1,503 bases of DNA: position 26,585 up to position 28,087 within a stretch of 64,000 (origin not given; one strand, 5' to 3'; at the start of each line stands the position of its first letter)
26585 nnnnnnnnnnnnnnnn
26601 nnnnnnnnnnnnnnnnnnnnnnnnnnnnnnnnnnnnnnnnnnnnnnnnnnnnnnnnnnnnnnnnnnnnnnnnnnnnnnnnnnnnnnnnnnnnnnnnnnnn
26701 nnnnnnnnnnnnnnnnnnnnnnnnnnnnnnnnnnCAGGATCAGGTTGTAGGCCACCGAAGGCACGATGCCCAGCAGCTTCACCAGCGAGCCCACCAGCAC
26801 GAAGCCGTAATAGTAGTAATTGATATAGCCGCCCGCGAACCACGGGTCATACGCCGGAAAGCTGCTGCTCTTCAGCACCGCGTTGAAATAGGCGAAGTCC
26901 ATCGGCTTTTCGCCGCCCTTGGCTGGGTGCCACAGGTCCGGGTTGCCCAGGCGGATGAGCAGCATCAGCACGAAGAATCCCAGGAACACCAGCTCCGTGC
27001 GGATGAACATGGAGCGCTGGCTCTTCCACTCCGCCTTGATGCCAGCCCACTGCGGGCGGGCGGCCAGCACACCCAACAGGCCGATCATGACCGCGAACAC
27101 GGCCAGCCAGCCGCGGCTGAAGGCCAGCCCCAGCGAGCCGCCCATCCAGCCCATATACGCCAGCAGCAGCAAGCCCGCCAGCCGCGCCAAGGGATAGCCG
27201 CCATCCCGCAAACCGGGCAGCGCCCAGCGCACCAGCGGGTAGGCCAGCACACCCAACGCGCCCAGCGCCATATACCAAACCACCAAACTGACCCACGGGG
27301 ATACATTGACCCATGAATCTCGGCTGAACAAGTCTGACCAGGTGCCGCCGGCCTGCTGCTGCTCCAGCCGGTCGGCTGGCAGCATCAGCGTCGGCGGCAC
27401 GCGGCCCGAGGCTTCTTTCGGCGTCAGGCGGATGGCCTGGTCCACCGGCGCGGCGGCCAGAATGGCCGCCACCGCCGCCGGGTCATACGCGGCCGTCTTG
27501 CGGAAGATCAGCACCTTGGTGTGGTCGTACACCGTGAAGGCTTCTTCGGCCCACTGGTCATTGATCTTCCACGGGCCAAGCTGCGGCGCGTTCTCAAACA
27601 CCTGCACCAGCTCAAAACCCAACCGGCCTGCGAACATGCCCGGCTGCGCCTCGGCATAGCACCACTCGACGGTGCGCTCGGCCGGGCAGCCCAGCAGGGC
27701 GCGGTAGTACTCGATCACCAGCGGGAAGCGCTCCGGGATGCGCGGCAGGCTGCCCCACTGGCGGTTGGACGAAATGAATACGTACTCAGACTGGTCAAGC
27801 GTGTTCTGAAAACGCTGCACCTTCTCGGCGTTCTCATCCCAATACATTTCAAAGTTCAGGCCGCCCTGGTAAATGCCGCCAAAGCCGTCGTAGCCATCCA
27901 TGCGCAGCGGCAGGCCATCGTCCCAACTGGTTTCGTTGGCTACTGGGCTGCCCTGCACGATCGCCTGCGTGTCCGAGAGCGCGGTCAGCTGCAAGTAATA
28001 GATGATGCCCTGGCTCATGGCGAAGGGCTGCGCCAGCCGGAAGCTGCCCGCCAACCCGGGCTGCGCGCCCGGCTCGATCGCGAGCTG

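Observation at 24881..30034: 1717-aa single polypeptide fusing an ArnT/PMT-like GT-C module to a DUF2298 module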

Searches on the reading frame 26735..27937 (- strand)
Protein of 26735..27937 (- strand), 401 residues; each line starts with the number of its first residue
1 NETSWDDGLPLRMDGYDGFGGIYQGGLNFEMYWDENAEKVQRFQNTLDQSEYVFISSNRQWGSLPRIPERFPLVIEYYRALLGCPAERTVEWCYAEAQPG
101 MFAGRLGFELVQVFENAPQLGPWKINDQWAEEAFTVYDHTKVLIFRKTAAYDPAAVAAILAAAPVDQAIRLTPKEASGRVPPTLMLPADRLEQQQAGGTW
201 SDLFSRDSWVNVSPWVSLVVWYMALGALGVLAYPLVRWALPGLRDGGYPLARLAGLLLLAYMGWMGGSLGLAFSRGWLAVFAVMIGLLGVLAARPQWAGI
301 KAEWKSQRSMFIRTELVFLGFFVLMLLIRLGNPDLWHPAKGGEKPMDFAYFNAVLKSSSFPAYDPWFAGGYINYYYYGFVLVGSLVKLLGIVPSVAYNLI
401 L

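Call 75: search_protein_representatives(protein=window:26735-27937:-)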
Query: 401 residues. Proteins with E-value up to 0.001 (for the whole library): 4639; up to 1e-10: 2861; up to 1e-30: 860. The best 150 are listed.
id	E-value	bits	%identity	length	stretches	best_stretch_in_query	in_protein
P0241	5.0e-190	648.3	70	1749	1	1-401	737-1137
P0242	1.2e-164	564.6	62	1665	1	1-401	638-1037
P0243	9.1e-164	561.8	62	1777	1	1-401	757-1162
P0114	3.9e-157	539.9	60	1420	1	1-401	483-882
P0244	5.0e-156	536.3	59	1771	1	2-401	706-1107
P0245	1.1e-154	531.8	60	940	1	1-401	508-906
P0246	6.0e-153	526.1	58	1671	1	1-401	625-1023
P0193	6.6e-153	526.0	59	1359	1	1-401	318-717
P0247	2.4e-152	524.2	59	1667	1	1-401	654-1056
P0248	2.6e-152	524.0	59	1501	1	1-401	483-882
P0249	1.3e-151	521.7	58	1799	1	2-401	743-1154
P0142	2.3e-151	520.9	57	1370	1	1-401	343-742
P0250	2.8e-151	520.6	58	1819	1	1-401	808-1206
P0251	5.0e-151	519.8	57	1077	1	1-401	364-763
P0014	6.4e-148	509.6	56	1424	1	1-401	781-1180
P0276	2.6e-130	451.5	47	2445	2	4-401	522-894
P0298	1.6e-111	389.6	42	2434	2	5-401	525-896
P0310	3.5e-101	355.6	45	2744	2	4-400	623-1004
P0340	1.4e-89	317.3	43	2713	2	4-400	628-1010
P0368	5.3e-85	302.3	46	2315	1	4-401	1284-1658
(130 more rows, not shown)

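Call 77: search_protein_families(library=pfam, proteins=[P0310, P0276, P0368, P0241], max_evalue=0.001)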
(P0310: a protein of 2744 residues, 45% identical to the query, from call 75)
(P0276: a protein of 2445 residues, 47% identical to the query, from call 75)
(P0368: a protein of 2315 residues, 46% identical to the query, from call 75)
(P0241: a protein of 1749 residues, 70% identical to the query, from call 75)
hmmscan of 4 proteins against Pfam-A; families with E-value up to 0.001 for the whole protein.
P0310 (2744 aa): 13 families
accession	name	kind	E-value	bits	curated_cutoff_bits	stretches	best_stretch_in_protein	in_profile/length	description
PF10060.15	DUF2298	-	1.6e-229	763.3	27.8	2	1753-2299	1-488/488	Uncharacterized membrane protein (DUF2298)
PF07719.23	TPR_2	-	3.7e-13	48.9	27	1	2698-2729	2-33/34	Tetratricopeptide repeat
PF00515.34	TPR_1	-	1.4e-12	47.3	27.8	0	2666-2693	4-31/34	Tetratricopeptide repeat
PF13181.12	TPR_8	-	1.7e-12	46.9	25.7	1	2665-2694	3-32/34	Tetratricopeptide repeat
PF14559.12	TPR_19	-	1.4e-10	41.8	25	2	2584-2629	13-58/68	Tetratricopeptide repeat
PF13414.12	TPR_11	-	3.6e-10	39.8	26.8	1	2673-2711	4-42/42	TPR repeat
PF13431.12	TPR_17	-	7.7e-10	38.7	24.4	0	2686-2717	2-33/34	Tetratricopeptide repeat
PF13432.12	TPR_16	-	2.8e-09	37.7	32.7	1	2668-2730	2-64/65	Tetratricopeptide repeat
PF13428.12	TPR_14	-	2.4e-07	31.2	23.5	0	2698-2730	2-34/44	Tetratricopeptide repeat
PF13424.12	TPR_12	-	3.1e-07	30.9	30.1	1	2665-2727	5-75/77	Tetratricopeptide repeat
PF12895.13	ANAPC3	-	1.4e-06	28.9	27.2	0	2589-2655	15-81/82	Anaphase-promoting complex, cyclosome, subunit 3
PF14561.12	TPR_20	-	7.9e-06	26.5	25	0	2580-2621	6-47/90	Tetratricopeptide repeat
PF13371.12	TPR_9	-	3.1e-05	24.3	35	1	2674-2740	6-72/73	Tetratricopeptide repeat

P0276 (2445 aa): 2 families
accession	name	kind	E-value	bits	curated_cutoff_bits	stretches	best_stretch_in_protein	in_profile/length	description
PF10060.15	DUF2298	-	1.4e-230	766.8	27.8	2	751-1333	2-488/488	Uncharacterized membrane protein (DUF2298)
PF13231.12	PMT_2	-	2.2e-13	51.2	26.1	1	131-240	23-132/160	Dolichyl-phosphate-mannose-protein mannosyltransferase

P0368 (2315 aa): 2 families
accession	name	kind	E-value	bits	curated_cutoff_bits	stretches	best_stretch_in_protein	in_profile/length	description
PF10060.15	DUF2298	-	1.4e-111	374.3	27.8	1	1514-2089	1-488/488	Uncharacterized membrane protein (DUF2298)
PF13231.12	PMT_2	-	4.4e-23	82.7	26.1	2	190-347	1-155/160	Dolichyl-phosphate-mannose-protein mannosyltransferase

P0241 (1749 aa): 2 families
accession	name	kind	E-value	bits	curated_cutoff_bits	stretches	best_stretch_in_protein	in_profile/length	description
PF10060.15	DUF2298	-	4.1e-115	386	27.8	1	994-1531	1-488/488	Uncharacterized membrane protein (DUF2298)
PF02366.24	PMT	-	3.7e-08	33.7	22.7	1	112-261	86-232/245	Dolichyl-phosphate-mannose-protein mannosyltransferase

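Call 78: list_cluster_members(proteins=[P0310, P0276, P0368, P0241, P0298, P0340])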
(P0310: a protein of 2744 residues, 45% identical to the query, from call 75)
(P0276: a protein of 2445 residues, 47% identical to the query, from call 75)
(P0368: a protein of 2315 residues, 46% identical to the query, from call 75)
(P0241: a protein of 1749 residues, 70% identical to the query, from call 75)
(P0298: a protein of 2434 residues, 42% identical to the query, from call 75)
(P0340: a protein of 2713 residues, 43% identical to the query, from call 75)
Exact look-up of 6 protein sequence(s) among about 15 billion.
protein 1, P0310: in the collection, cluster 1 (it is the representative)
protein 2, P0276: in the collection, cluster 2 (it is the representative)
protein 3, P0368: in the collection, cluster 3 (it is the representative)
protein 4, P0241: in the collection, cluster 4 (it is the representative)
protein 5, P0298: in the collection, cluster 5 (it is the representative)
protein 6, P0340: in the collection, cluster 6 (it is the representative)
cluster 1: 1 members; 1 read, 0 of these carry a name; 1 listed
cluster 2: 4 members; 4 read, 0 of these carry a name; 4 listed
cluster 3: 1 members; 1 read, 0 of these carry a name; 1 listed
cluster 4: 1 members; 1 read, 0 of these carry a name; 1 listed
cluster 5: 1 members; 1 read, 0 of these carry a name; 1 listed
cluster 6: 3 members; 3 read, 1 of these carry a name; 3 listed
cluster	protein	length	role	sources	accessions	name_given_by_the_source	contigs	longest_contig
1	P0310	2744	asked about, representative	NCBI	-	-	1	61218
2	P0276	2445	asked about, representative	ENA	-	-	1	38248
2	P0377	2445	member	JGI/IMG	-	-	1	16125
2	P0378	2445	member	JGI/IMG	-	-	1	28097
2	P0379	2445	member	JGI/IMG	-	-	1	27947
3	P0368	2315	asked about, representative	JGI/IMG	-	-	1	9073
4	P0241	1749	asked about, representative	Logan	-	-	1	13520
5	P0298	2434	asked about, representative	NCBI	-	-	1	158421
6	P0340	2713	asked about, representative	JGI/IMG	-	YYY domain-containing protein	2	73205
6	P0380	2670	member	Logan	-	-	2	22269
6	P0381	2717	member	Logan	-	-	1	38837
